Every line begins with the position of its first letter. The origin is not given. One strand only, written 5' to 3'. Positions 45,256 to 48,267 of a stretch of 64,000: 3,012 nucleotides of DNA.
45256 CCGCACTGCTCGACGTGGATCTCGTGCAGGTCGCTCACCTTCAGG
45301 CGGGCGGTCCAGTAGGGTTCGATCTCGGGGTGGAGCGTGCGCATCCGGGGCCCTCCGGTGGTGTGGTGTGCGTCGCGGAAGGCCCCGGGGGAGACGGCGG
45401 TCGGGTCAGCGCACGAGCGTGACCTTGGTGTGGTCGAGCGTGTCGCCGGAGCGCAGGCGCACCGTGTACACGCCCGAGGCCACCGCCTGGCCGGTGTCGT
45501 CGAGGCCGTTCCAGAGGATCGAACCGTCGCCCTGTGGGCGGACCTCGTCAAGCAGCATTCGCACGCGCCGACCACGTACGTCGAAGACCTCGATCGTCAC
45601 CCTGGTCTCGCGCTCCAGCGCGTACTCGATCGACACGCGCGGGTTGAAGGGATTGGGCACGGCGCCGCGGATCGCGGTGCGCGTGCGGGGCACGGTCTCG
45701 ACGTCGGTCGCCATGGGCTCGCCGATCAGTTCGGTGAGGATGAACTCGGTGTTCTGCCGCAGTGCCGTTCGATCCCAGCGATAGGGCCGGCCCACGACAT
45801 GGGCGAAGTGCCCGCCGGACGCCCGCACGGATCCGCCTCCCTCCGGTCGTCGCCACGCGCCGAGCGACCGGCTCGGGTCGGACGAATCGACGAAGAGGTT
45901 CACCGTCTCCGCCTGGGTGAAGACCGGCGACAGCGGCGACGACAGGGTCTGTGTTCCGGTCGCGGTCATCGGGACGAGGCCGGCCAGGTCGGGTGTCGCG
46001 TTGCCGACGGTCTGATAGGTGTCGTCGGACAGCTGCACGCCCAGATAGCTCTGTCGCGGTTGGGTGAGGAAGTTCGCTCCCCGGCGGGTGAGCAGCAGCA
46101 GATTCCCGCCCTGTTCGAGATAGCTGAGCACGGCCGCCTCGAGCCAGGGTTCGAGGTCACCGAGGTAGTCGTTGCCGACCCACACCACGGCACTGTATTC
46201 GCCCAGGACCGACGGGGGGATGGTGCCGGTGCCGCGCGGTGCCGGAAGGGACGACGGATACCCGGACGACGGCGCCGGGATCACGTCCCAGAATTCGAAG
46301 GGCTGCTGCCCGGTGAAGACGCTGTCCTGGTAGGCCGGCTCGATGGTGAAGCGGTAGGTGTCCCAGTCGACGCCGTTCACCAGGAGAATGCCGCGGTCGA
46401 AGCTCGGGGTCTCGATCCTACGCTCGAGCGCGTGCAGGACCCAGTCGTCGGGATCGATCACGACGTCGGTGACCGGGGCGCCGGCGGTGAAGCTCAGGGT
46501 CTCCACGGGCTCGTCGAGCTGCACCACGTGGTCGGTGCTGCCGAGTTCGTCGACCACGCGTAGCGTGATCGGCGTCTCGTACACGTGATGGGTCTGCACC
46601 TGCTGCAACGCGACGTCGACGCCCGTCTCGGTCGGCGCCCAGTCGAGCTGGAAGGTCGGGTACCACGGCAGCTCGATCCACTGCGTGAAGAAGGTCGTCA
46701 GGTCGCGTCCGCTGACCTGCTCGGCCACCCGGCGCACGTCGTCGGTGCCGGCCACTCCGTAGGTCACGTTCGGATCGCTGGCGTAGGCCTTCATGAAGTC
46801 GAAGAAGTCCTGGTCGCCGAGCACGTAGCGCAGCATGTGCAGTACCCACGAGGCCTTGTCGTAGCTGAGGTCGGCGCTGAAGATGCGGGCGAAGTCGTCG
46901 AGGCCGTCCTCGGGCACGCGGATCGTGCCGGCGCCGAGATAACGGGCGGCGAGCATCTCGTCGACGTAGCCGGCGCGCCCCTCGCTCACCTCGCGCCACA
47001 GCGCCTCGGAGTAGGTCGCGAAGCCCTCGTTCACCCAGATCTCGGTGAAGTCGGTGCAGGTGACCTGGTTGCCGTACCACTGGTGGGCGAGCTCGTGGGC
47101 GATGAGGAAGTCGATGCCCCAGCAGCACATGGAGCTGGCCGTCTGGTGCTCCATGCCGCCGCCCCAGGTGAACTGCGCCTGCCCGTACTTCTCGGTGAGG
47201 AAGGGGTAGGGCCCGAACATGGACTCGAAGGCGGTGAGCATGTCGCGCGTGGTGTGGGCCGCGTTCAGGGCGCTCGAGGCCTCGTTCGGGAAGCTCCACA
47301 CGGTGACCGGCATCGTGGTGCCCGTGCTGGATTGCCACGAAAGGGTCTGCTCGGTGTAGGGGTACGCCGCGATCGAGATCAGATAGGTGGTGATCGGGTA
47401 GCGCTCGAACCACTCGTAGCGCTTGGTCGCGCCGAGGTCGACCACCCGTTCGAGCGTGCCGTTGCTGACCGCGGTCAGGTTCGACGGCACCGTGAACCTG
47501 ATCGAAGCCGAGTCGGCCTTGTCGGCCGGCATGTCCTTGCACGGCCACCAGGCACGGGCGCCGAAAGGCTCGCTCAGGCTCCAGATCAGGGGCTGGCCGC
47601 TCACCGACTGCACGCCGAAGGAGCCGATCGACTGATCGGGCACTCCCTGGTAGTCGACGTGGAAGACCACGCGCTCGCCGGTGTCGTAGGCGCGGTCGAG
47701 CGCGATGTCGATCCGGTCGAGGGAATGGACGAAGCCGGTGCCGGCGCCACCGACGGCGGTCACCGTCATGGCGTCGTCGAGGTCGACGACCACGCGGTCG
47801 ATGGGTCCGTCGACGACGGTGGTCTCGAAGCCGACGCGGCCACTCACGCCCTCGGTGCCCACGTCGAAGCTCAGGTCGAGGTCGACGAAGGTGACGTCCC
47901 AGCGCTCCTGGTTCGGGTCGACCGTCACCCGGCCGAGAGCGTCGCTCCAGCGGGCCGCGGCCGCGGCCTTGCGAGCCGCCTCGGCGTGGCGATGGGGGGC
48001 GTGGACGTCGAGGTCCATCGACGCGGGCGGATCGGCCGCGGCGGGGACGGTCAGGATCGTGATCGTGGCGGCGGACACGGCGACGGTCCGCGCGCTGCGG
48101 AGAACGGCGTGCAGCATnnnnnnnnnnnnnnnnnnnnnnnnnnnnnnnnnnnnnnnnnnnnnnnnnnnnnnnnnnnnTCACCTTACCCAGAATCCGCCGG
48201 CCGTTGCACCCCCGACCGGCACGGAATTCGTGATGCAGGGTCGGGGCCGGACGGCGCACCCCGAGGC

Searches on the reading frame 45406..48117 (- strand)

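Call 45: search_protein_families(library=pfam, proteins=[window:45406-48117:-], max_evalue=0.00001)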
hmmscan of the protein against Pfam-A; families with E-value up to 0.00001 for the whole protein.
window:45406-48117:- (903 aa): 3 families
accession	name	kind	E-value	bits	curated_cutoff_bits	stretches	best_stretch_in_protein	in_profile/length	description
PF01433.26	Peptidase_M1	-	8.3e-23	81.6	27.7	1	337-480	69-218/218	Peptidase family M1 domain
PF17900.6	Peptidase_M1_N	-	6.6e-10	39.8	25.8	1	80-246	7-186/186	Peptidase M1 N-terminal domain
PF13860.13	FlgD_ig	-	1.2e-07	32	27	1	828-889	12-74/79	FlgD Ig-like domain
